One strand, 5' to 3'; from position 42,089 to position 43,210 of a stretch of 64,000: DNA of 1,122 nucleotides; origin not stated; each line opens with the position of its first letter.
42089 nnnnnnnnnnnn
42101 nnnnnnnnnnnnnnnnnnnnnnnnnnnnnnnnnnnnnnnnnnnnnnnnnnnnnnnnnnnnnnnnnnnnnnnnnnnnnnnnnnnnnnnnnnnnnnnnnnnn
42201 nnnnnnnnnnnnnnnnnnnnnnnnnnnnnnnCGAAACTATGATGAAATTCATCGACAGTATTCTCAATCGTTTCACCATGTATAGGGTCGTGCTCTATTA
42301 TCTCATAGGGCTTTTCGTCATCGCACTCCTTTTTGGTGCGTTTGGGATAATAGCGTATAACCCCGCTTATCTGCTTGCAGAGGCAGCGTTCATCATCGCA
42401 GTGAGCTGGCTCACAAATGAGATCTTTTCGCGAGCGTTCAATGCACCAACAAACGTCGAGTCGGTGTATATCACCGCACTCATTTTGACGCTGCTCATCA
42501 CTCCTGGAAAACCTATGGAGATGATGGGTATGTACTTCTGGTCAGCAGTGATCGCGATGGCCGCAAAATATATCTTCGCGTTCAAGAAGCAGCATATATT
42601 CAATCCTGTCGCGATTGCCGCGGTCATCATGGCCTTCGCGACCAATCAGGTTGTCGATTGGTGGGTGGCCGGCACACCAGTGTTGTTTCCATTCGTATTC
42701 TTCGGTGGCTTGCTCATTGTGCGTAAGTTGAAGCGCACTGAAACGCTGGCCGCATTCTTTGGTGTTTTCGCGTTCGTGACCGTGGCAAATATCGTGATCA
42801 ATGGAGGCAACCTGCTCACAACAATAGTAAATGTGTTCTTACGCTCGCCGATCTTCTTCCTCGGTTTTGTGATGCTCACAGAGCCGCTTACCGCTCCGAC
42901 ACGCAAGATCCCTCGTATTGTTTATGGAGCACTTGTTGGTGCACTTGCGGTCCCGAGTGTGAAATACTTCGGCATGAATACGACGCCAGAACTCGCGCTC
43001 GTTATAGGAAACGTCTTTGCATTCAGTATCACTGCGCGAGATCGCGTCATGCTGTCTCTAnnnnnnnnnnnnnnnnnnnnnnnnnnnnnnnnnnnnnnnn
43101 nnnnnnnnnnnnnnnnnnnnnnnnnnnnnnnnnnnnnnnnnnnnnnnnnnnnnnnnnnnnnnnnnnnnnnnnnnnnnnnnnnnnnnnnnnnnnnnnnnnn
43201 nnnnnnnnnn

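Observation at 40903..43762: Three-gene flavin-transfer module: secreted FMN-binding protein + ApbE flavin transferase + membrane FAD/NAD oxidoreductase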

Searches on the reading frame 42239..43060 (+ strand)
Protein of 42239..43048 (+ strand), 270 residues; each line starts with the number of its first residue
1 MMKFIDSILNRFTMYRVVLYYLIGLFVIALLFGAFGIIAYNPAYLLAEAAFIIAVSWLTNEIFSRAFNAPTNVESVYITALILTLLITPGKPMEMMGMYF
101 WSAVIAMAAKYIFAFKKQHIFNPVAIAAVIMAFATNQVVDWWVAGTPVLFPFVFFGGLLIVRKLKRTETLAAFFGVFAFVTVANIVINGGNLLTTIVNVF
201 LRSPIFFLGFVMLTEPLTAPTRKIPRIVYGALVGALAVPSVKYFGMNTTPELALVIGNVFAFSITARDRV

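Call 28: search_solved_structures(query=A2, max_evalue=10, show_alignments=4)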
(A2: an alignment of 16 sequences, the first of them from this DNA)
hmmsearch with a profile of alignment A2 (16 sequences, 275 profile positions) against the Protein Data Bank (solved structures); distinct sequences matched with E-value up to 10: 2.
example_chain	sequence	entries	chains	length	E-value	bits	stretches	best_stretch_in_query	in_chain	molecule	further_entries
8ahx_D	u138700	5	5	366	1.2e-05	28.2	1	153-260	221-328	Ion-translocating oxidoreductase complex subunit D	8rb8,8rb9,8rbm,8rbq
5aoh_A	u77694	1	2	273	0.92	12.2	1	52-94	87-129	Spore coat protein CotH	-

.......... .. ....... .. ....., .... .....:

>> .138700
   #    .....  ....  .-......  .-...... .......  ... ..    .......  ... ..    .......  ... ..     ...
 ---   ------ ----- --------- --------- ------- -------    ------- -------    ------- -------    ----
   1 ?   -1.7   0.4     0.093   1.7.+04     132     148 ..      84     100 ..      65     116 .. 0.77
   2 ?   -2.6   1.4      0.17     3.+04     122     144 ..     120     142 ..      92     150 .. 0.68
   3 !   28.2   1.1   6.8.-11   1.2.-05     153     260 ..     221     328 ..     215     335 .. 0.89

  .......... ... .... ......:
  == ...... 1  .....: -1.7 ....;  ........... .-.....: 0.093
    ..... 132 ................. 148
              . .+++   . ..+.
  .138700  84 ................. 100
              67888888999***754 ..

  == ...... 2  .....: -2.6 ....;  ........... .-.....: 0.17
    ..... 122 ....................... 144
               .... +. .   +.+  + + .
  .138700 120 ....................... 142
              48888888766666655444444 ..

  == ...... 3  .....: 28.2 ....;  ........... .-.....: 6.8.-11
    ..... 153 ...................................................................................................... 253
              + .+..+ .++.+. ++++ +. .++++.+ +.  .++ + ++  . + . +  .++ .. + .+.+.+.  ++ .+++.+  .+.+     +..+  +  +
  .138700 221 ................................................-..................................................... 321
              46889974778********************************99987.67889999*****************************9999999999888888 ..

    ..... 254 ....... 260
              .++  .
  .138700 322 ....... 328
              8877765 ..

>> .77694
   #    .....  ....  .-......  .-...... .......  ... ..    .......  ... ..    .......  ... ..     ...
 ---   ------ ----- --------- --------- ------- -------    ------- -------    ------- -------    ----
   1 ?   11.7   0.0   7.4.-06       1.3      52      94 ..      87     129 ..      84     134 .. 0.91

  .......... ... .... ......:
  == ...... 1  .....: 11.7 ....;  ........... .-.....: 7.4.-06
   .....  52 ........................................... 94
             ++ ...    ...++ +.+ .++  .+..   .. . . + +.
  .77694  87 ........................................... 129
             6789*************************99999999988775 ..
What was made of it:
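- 42239..43042 (+): Gene C, N-terminal domain (about residues 1-268): 10-helix NqrB/RnfD-fold membrane domain that lacks the flavinylation loop. Profile hit to RnfD 8ahx_D at E=1.2e-5 (call 28).
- Tried and rejected: A sequence profile of the membrane domain against the PDB aligned only its C-terminal half to RnfD (call 28).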

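Call 42: search_protein_representatives(protein=window:42239-43048:+)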
Query: 270 residues. Proteins with E-value up to 0.001 (for the whole library): 1343; up to 1e-10: 733; up to 1e-30: 294. The best 150 are listed.
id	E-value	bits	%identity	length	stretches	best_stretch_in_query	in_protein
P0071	3.7e-65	236.3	48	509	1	1-269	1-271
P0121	6.8e-64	232.1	48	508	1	2-269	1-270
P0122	6.9e-64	232.1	48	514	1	2-267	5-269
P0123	3.7e-63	229.7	48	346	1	1-267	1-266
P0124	3.7e-61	223.2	46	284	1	1-266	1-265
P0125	9.2e-60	218.6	47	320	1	7-269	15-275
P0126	6.6e-58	212.5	45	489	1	2-269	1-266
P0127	5.4e-57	209.5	43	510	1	4-269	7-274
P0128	2.6e-56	207.3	42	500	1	8-269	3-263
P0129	1.1e-55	205.2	43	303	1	1-268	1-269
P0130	1.4e-55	204.9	44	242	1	1-229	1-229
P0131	1.2e-54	201.9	45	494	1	14-269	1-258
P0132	2.5e-54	200.8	40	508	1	5-269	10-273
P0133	4.0e-54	200.1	42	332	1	2-267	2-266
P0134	6.5e-54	199.4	40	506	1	1-269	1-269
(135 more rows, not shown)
